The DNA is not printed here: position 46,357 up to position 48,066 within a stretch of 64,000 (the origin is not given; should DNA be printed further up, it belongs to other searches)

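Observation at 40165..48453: Duplicated 'aspartate-less receiver + FAD oxidoreductase' module bracketing a small accessory block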

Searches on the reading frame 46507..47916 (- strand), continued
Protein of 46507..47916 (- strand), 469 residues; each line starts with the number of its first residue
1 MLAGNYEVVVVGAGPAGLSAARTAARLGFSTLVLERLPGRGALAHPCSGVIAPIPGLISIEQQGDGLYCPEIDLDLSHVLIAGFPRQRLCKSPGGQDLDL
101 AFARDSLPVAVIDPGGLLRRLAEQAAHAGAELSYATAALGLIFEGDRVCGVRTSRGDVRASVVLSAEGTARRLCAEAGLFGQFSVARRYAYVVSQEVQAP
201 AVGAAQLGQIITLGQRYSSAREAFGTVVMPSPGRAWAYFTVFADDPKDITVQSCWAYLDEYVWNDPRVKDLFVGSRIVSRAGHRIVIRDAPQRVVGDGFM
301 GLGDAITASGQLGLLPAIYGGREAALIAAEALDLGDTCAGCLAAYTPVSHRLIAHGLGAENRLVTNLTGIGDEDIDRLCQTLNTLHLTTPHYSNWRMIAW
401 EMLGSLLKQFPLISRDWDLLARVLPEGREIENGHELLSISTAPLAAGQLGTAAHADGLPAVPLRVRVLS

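Call 20: find_encoding_contigs(protein=P0006, flank=6000, max_places=1)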
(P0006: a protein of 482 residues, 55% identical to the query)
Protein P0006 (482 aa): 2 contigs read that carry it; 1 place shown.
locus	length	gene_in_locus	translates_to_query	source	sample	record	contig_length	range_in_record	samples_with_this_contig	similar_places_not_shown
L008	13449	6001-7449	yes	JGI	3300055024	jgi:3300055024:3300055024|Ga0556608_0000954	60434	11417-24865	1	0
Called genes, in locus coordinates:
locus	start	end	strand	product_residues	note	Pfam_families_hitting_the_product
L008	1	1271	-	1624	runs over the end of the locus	PF00270:DEAD, PF00271:Helicase_C, PF19306:WHD_Lhr, PF08494:DEAD_assoc, PF23236:WHD_2nd_Lhr, PF23235:WHD_3rd_Lhr, PF23234:WHD_4th_Lhr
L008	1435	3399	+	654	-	PF08448:PAS_4 (weak), PF00989:PAS (weak), PF08448:PAS_4, PF13426:PAS_9, PF01590:GAF, PF13185:GAF_2, PF07730:HisKA_3, PF02518:HATPase_c, +3 more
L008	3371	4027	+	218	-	PF00072:Response_reg, PF00196:GerE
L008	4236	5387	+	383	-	PF04185:Phosphoesterase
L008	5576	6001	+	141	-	-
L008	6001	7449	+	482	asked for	PF00890:FAD_binding_2 (faint), PF01494:FAD_binding_3, PF12831:FAD_oxidored (faint), PF13450:NAD_binding_8 (faint), PF01266:DAO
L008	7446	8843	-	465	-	PF00202:Aminotran_3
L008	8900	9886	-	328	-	PF08220:HTH_DeoR (weak), PF08279:HTH_11, PF19187:HTH_PafC (weak), PF13280:WYL, PF25583:WCX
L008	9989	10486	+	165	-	PF06445:GyrI-like, PF14526:Cass2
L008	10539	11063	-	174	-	PF00254:FKBP_C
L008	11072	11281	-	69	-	PF00313:CSD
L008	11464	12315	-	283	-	PF12679:ABC2_membrane_2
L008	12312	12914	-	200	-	PF00005:ABC_tran, PF13304:AAA_21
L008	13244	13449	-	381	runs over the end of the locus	PF13490:zf-HC2, PF14285:DUF4367 (faint)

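Call 24: find_related_loci(query=A1, collection=genome_contigs, flank=6000)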
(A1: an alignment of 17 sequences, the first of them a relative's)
Query A1 (469 aa) in genome_contigs; peptide patterns used: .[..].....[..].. (x = any residue, [..] = any of these).
600 stretches matched a pattern (row limit reached: there are more); 72 encode a relative of the query (tblastn E <= 1e-3); 72 distinct loci.
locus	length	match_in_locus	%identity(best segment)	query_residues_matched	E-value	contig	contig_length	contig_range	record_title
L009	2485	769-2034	44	5-424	3e-115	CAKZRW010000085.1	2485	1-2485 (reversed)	MAG TPA_asm: uncultured actinobacterium isolate SRR5214706_bin.117_CONCOCT_v1.1_MAG genome assembly, contig: ERZ1744544.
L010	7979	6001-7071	26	5-385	3e-13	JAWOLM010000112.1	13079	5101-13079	MAG: Nitrosotalea sp. isolate bin_263 c_000040606015, whole genome shotgun sequence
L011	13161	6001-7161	30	5-387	7e-18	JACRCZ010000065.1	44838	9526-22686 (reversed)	MAG: Deltaproteobacteria bacterium isolate NC_groundwater_1659_Pr3_B-0.1um_72_20 SR-2_scaffold_141_1421624, whole genome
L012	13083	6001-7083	28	5-346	5e-9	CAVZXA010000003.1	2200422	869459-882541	MAG: uncultured Acidobacteriota bacterium isolate MFD04651.bin.2.95 genome assembly, contig: contig_1647, whole genome s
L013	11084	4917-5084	48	6-56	6e-9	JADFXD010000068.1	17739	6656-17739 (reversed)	MAG: Nitrospirae bacterium isolate nDJH13bin1 nDJH13_bin1_NODE_1623_length_17739_cov_90.099129, whole genome shotgun seq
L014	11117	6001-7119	28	5-360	9e-9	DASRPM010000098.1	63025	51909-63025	MAG TPA_asm: Vicinamibacterales bacterium isolate SMAG_U10295 k141_3397461, whole genome shotgun sequence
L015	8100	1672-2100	33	5-151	1e-8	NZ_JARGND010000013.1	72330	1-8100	MAG: Vannielia sp. isolate bin_ak_oxhcr2.013 NODE_332_length_72330_cov_9.852577, whole genome shotgun sequence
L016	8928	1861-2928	26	5-385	1e-7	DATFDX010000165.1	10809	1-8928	MAG TPA_asm: Nitrososphaera sp. isolate SMAG_U8592 k141_127685, whole genome shotgun sequence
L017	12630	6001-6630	29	5-210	2e-7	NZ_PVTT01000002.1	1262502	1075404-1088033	Hasllibacter halocynthiae strain DSM 29318 Ga0104489_12, whole genome shotgun sequence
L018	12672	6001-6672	26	6-225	2e-6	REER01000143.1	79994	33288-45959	MAG: Rhodobacteraceae bacterium isolate PLM2.Bin49 NODE_158_length_79994_cov_26.6786, whole genome shotgun sequence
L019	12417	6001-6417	35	7-179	1e-6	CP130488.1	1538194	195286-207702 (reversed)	MAG: Candidatus Methanosuratincola petrocarbonis isolate LWZ-6 chromosome, complete genome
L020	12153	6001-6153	47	6-58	1e-6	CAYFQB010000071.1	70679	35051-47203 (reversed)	MAG TPA_asm: uncultured Nitrospiraceae bacterium isolate ERP108616_co1_118 genome assembly, contig: k119_929505, whole g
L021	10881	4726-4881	48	6-59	2e-6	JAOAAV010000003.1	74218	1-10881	MAG: Clostridia bacterium isolate SKW16 k141_575923, whole genome shotgun sequence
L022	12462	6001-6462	28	6-169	2e-6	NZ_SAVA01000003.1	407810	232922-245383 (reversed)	Sinirhodobacter huangdaonensis strain CGMCC 1.12963 Scaffold3, whole genome shotgun sequence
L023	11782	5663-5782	55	5-44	3e-6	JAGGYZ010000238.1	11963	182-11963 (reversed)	MAG: Candidatus Fermentibacteraceae bacterium isolate AUK191 PB_MBMC_145_c_000000000188, whole genome shotgun sequence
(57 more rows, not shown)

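Call 25: list_cluster_members(proteins=[P0013, P0022, P0029, P0039, P0043, P0047, P0020, P0002, P0009, P0040])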
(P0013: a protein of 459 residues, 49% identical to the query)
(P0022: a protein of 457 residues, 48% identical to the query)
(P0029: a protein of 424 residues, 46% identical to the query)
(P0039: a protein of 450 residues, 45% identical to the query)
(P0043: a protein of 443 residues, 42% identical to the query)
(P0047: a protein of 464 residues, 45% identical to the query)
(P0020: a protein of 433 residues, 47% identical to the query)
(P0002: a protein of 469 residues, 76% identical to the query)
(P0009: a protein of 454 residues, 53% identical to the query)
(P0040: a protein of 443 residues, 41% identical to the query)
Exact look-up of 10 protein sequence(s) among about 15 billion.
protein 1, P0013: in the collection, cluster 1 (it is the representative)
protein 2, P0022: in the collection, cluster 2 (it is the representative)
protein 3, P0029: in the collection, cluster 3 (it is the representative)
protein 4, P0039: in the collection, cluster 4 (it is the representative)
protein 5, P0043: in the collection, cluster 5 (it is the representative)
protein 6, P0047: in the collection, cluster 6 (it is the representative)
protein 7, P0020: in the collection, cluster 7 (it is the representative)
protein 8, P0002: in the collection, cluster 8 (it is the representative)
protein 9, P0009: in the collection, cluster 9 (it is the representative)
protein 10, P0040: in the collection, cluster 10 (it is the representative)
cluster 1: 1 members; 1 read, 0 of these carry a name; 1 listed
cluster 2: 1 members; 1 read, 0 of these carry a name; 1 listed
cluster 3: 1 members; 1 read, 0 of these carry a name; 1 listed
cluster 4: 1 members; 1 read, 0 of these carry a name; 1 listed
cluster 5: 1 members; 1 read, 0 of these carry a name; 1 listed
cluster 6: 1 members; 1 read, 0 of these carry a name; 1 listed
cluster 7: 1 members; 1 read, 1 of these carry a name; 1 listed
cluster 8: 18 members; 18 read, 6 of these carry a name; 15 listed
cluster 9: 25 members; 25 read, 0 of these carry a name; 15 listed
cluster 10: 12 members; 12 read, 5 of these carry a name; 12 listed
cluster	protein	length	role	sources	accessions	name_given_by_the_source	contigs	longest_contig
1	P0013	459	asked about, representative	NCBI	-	-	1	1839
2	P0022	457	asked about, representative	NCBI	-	-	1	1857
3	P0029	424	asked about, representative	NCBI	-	-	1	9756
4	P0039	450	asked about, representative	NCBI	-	-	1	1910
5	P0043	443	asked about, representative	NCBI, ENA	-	-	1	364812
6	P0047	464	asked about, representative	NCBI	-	-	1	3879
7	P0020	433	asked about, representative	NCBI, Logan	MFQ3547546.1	MAG: NAD(P)/FAD-dependent oxidoreductase [Termitinemataceae bacterium]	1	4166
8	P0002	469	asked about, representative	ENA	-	-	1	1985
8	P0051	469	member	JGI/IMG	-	flavin-dependent dehydrogenase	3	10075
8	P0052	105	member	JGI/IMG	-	hypothetical protein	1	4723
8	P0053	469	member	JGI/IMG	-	digeranylgeranylglycerophospholipid reductase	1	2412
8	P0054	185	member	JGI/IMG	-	flavin-dependent dehydrogenase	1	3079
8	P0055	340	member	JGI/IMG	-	digeranylgeranylglycerophospholipid reductase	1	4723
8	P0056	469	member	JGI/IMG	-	digeranylgeranylglycerophospholipid reductase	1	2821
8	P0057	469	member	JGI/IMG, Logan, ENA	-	-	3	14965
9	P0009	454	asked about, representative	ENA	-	-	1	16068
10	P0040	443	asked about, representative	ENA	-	-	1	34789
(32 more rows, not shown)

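Call 27: search_solved_structures(query=A1, max_evalue=0.001, show_alignments=2)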
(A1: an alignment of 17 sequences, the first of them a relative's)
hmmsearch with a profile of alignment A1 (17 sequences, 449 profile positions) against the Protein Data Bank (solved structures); distinct sequences matched with E-value up to 0.001: 156 (the best 60 are shown).
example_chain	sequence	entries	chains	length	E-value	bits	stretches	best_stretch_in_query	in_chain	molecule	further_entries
3oz2_A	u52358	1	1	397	5.6e-30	107.7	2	5-183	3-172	Digeranylgeranylglycerophospholipid reductase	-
7koe_C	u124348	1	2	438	1.3e-20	76.8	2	116-368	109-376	Electron transfer flavoprotein-quinone oxidoreductase FixC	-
5dbj_E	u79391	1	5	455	1.3e-10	43.9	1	2-37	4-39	FADH2-dependent halogenase PltA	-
3hzl_A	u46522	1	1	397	1.5e-10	43.7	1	5-38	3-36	NikD protein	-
2oln_A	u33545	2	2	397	1.5e-10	43.7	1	5-38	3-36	nikD protein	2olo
2q6u_A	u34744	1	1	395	1.5e-10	43.6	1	5-38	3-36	NikD protein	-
3ada_B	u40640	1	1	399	5.3e-10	41.8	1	121-193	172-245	SARCOSINE OXIDASE BETA SUBUNIT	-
1vrq_B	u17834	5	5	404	5.6e-10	41.8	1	121-193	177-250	Sarcosine oxidase beta subunit | Subunit beta of sarcosine oxidase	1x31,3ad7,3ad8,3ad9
4y4m_A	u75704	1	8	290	6e-10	41.6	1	6-42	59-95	Putative ribose 1,5-bisphosphate isomerase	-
4cy6_A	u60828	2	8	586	1.2e-09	40.6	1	1-40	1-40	2-HYDROXYBIPHENYL-3-MONOOXYGENASE | 2-HYDROXYBIPHENYL 3-MONOOXYGENASE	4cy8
5brt_A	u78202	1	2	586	1.2e-09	40.6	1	1-40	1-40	2-hydroxybiphenyl-3-monooxygenase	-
8zop_A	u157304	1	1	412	1.4e-09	40.4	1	4-38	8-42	Halogenase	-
2gag_B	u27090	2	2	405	4e-09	38.9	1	122-193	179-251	heterotetrameric sarcosine oxidase beta-subunit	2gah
4z2t_A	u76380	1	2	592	4.8e-09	38.7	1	3-40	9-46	2-hydroxybiphenyl-3-monooxygenase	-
4z2u_A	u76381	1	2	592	4.8e-09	38.7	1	3-40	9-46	2-hydroxybiphenyl-3-monooxygenase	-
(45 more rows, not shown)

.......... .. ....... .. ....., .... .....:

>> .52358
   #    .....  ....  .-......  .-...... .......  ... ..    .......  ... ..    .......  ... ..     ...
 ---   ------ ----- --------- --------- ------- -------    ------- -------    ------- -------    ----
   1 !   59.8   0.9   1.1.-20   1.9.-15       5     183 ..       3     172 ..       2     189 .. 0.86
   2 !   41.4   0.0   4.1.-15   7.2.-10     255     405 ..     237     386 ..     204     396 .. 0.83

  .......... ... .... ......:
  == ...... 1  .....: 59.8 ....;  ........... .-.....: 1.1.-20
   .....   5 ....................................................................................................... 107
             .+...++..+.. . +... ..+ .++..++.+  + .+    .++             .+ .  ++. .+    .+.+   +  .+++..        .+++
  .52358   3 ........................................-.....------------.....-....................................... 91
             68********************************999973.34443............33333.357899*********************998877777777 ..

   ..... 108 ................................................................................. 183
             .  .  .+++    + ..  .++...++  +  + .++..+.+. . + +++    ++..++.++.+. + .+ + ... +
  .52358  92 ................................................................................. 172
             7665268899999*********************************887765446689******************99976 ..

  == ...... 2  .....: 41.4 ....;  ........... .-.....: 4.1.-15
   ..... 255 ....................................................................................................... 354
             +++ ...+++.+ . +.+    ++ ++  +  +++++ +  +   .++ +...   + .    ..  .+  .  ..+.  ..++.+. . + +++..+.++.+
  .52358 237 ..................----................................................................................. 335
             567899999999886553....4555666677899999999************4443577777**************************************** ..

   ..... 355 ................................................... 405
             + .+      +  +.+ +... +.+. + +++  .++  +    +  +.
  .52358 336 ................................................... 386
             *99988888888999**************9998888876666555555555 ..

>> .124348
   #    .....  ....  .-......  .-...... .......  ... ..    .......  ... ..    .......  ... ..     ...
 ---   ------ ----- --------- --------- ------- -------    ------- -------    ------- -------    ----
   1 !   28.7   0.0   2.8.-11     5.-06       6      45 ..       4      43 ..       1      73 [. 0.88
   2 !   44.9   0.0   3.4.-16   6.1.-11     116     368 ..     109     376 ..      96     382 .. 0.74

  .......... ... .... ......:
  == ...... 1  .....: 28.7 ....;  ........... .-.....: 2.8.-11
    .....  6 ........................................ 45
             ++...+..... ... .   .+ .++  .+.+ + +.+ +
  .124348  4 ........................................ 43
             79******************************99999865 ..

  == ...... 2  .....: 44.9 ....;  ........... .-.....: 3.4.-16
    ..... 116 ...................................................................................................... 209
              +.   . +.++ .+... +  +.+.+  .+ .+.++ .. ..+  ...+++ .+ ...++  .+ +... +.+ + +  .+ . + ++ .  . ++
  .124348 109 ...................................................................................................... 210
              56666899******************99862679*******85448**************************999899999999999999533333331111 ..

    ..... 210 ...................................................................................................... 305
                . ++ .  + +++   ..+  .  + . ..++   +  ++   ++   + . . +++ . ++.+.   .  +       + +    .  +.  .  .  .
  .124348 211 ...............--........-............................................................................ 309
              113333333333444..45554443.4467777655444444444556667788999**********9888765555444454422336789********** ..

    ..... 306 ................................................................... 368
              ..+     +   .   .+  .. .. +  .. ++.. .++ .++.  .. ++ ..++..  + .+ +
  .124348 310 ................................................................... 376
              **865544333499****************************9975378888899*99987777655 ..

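Call 53: predict_structure(alignment_id=A4)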
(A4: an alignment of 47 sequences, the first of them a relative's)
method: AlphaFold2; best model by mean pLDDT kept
length: 469 residues; sequences in the alignment: 47
mean_pLDDT: 80.3   pTM: 0.79
mean pLDDT of the five models: 80.3, 79.8, 79.0, 78.7, 76.4
residues with pLDDT >= 90: 261; 70-90: 98; 50-70: 27; < 50: 83
segments of 3 or more residues with pLDDT < 50: 388-469
pLDDT, mean of each block of 10 residues (from residue 1): 82 97 98 97 87 84 93 95 88 85 64 96 98 97 97 97 93 92 74 96 93 88 92 96 91 95 96 97 88 95 88 90 98 97 91 66 77 87 61 36 36 38 35 26 33 38 34
secondary structure, 60 per line:
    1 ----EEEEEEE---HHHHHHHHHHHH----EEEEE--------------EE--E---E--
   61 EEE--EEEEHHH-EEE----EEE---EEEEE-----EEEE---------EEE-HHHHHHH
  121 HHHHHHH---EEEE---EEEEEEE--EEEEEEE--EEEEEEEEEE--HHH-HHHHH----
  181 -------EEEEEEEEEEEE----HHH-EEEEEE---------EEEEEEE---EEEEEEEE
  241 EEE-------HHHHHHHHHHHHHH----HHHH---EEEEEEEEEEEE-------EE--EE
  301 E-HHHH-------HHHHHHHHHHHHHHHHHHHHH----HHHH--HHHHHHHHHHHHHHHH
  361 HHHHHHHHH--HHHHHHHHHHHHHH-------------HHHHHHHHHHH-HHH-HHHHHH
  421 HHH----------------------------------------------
elements in order: E5-11 H15-26 E31-35 E61-63 E66-69 E74-76 E81-83 E87-91 E97-100 E110-112 H114-127 E131-134 E138-144 E147-153 E156-165 H172-176 E188-199 E208-213 E223-229 E233-243 H251-264 H269-272 E276-287 E299-301 H303-306 H314-334 H339-342 H345-369 H372-385 H399-409 H415-423

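Call 56: fold_search(model_id=the predicted structure, library=pdb)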
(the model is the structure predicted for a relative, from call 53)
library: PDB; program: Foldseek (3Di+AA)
matches with E <= 10: 1974; with E <= 0.001: 1193
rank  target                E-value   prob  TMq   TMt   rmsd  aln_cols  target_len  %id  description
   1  3oz2                  4.5e-28  1.00  0.68  0.79   4.7       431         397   20  Crystal structure of a geranylgeranyl bacteriochlorophyll reductase-like (Ta0516) from Thermoplasma acidophilum at 1.60  (released 2010-10-27)
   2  4opt                  2.2e-21  1.00  0.60  0.62   4.7       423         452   16  Constructing tailored isoprenoid products by structure-guided modification of geranylgeranyl reductase (released 2014-07-09)
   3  3atq                  2.5e-21  1.00  0.61  0.64   5.5       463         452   15  Geranylgeranyl Reductase (GGR) from Sulfolobus acidocaldarius (released 2011-05-04)
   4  4opl                  3.5e-21  1.00  0.62  0.64   5.5       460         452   16  Constructing tailored isoprenoid products by structure-guided modification of geranylgeranyl reductase. (released 2014-07-09)
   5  7koe_C                3.9e-21  1.00  0.59  0.63   9.1       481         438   20  Electron bifurcating flavoprotein Fix/EtfABCX (released 2021-01-20)
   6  4opg                  4.7e-21  1.00  0.60  0.62   4.4       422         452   16  Constructing tailored isoprenoid products by structure-guided modification of geranylgeranyl reductase. (released 2014-07-09)
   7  4opi                  7.1e-21  1.00  0.59  0.61   4.7       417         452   16  Constructing tailored isoprenoid products by structure-guided modification of geranylgeranyl reductase. (released 2014-07-09)
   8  4opu                  1.8e-20  1.00  0.59  0.61   4.3       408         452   17  Constructing tailored isoprenoid products by structure-guided modification of geranylgeranyl reductase (released 2014-07-09)
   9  8zop                  3.5e-20  1.00  0.57  0.65   4.7       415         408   18  Structure of FasV in complex with FAD (released 2025-04-02)
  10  5bva                  4.2e-20  1.00  0.57  0.66   6.9       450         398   16  Structure of flavin-dependent brominase Bmp2 (released 2016-03-09)
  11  5dbj_D                1.9e-19  1.00  0.55  0.59   7.8       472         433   14  Crystal structure of halogenase PltA (released 2015-10-07)
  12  8urd_C                3.1e-19  1.00  0.55  0.62  10.0       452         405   15  Bacillus niacini flavin monooxygenase with bound (2,6)DHP (released 2024-09-18)
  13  7fco_A                6.3e-19  1.00  0.52  0.56   7.7       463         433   14  ChlB4 Halogenase (released 2022-03-16)
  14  3nix_A                1.6e-18  1.00  0.50  0.57   5.0       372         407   16  Crystal structure of flavoprotein/dehydrogenase from Cytophaga hutchinsonii. Northeast Structural Genomics Consortium  (released 2010-06-30)
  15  5bul                  1.9e-18  1.00  0.55  0.65   7.2       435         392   15  Structure of flavin-dependent brominase Bmp2 triple mutant Y302S F306V A345W (released 2016-03-09)
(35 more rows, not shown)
